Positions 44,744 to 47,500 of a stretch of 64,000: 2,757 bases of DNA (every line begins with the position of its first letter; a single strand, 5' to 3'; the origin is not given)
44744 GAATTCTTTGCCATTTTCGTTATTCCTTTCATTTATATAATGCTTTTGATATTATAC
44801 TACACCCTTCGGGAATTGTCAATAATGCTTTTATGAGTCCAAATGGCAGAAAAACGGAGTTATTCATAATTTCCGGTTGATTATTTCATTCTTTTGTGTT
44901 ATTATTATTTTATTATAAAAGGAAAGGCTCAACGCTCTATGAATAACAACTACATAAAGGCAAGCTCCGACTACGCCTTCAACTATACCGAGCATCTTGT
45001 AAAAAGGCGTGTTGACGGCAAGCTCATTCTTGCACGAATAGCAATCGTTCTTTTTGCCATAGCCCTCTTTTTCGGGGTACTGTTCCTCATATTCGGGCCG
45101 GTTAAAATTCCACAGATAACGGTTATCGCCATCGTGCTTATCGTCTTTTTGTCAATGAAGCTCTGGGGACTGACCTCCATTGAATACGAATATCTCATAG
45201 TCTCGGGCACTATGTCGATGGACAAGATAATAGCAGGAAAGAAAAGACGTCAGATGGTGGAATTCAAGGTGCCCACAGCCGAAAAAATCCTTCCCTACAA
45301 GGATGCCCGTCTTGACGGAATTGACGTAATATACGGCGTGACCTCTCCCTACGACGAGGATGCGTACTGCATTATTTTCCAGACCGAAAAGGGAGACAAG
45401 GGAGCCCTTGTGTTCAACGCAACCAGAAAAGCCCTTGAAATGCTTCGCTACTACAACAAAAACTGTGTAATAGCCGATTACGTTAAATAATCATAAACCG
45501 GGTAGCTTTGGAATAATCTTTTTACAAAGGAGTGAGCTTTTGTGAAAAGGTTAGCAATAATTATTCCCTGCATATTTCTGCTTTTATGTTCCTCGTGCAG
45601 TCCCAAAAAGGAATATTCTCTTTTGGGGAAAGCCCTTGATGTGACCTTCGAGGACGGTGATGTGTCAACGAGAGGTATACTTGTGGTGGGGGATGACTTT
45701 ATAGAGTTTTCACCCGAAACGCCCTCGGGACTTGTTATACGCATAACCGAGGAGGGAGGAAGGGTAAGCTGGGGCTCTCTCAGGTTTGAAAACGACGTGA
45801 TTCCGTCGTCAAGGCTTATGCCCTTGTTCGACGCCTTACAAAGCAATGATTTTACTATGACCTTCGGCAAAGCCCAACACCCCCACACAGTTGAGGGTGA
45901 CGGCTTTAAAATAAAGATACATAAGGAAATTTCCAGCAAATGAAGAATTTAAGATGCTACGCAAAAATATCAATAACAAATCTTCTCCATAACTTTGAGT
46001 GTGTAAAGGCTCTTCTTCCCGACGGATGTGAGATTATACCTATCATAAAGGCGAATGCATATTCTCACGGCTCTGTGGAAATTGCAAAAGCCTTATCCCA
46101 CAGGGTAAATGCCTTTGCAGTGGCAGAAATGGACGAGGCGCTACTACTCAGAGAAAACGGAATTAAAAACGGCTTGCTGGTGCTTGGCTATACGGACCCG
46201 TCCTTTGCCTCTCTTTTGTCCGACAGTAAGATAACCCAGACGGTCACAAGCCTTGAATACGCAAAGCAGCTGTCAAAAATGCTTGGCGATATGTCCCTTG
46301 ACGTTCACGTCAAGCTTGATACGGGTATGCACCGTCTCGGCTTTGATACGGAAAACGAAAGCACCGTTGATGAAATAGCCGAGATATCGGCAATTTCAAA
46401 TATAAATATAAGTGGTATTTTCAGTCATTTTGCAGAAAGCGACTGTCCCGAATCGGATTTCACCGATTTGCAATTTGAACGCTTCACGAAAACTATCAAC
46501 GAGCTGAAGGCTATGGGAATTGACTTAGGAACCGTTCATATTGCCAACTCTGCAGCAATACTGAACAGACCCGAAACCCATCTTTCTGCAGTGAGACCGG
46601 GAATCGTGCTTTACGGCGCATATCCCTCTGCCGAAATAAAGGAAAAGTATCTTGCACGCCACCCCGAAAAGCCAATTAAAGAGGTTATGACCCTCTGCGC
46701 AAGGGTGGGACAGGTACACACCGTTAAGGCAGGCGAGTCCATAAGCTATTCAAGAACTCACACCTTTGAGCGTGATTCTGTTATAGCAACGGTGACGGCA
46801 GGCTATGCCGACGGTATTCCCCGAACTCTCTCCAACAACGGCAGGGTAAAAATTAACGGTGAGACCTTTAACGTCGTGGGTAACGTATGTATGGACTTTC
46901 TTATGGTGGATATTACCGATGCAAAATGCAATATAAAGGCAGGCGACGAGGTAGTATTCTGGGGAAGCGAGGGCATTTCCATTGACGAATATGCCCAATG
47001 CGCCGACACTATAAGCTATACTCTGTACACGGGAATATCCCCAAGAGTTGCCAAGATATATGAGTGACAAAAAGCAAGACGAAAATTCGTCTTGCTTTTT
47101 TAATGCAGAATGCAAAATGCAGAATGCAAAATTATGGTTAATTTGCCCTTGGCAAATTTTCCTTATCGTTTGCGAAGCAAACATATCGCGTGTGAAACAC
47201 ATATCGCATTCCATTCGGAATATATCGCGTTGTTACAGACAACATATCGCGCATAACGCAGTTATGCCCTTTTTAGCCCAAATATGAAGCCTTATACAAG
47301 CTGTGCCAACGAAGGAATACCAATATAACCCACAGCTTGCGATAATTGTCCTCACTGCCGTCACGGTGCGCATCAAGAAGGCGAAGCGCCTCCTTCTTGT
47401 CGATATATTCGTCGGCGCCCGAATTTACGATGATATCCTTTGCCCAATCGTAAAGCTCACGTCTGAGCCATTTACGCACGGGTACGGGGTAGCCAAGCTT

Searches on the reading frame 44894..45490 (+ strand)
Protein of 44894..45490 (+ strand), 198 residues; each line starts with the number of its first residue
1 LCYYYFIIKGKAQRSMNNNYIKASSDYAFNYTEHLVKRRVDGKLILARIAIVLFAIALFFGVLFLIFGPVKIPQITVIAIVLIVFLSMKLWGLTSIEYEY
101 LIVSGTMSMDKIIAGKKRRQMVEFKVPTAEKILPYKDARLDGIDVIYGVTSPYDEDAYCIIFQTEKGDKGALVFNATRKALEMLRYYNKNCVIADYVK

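Call 70: search_protein_families(library=pfam, proteins=[window:44894-45490:+], max_evalue=0.00001)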
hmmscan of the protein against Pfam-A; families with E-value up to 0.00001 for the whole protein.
window:44894-45490:+ (198 aa): 1 family
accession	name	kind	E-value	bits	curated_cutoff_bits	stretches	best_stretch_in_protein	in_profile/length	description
PF19601.4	DUF6106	-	9.6e-08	32.6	25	1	31-143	8-114/173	Family of unknown function (DUF6106)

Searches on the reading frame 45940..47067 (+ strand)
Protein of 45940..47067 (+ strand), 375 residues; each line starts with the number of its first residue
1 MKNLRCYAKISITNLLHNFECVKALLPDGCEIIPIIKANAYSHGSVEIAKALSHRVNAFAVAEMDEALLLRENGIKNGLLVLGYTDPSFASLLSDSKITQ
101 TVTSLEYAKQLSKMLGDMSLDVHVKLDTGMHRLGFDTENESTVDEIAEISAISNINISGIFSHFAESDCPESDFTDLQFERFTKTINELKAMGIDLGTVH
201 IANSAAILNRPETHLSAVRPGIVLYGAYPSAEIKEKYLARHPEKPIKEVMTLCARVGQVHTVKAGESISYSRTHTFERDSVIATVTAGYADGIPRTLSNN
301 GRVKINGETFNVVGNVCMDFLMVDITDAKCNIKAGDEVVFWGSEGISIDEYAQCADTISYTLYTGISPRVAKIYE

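Call 75: find_encoding_contigs(protein=window:45940-47067:+, flank=3000, max_places=10)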
Protein window:45940-47067:+ (375 aa): 9 contigs read that carry it; 3 places shown.
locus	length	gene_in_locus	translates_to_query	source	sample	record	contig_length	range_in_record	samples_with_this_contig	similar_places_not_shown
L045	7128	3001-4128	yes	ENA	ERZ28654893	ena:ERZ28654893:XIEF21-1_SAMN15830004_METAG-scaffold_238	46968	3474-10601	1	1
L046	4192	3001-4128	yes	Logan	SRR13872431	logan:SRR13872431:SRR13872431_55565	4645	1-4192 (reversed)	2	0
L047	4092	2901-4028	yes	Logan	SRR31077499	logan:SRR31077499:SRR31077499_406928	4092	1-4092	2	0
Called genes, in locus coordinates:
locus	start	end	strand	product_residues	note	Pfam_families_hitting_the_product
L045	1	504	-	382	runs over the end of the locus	-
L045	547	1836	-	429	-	PF21760:SecD_1st (weak), PF22599:SecDF_P1_head, PF02355:SecD_SecF_C, PF03176:MMPL (weak)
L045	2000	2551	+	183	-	PF19601:DUF6106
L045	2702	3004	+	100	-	-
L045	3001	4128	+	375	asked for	PF01168:Ala_racemase_N, PF00842:Ala_racemase_C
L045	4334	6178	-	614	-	PF13522:GATase_6, PF13537:GATase_7, PF00733:Asn_synthase, PF06508:QueC (weak)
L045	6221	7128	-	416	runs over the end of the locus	-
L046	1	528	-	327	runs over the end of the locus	?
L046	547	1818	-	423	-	PF21760:SecD_1st (weak), PF22599:SecDF_P1_head, PF02355:SecD_SecF_C, PF03176:MMPL (weak)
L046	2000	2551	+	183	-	PF19601:DUF6106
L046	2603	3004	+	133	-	-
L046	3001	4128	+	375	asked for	PF01168:Ala_racemase_N, PF00842:Ala_racemase_C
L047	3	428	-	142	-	?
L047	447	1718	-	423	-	PF21760:SecD_1st (weak), PF22599:SecDF_P1_head, PF02355:SecD_SecF_C, PF03176:MMPL (weak)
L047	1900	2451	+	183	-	PF19601:DUF6106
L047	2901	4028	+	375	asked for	PF01168:Ala_racemase_N, PF00842:Ala_racemase_C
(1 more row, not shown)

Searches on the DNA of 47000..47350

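Call 83: search_rna_families(source=window, start=47000, end=47350, threshold=evalue, max_evalue=1, show_alignments=1)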
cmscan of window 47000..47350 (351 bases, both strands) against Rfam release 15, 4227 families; matches with E-value up to 1: 5.
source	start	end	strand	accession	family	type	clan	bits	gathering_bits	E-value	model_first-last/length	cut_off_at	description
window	47092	47157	-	RF01826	SAM_V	Cis-reg; riboswitch;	-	25.2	41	0.051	1-66/66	no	SAM-V (S-adenosyl methionine) riboswitch aptamer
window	47070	47121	-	RF02901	AaHKsRNA41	Gene; sRNA;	-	23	97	0.0024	1-187/187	no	Aggregatibacter sRNA 41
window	47068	47101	+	RF03208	mir-1781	Gene; miRNA;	-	19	68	0.41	1-86/86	no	mir-1781 microRNA precursor family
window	47076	47175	+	RF01471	rliB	Gene; sRNA;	-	17.6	40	0.2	1-360/360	no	Listeria sRNA rliB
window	47052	47160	+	RF02453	ncr952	Gene; sRNA;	-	14.8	100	0.55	1-143/143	no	Bacillus sRNA ncr952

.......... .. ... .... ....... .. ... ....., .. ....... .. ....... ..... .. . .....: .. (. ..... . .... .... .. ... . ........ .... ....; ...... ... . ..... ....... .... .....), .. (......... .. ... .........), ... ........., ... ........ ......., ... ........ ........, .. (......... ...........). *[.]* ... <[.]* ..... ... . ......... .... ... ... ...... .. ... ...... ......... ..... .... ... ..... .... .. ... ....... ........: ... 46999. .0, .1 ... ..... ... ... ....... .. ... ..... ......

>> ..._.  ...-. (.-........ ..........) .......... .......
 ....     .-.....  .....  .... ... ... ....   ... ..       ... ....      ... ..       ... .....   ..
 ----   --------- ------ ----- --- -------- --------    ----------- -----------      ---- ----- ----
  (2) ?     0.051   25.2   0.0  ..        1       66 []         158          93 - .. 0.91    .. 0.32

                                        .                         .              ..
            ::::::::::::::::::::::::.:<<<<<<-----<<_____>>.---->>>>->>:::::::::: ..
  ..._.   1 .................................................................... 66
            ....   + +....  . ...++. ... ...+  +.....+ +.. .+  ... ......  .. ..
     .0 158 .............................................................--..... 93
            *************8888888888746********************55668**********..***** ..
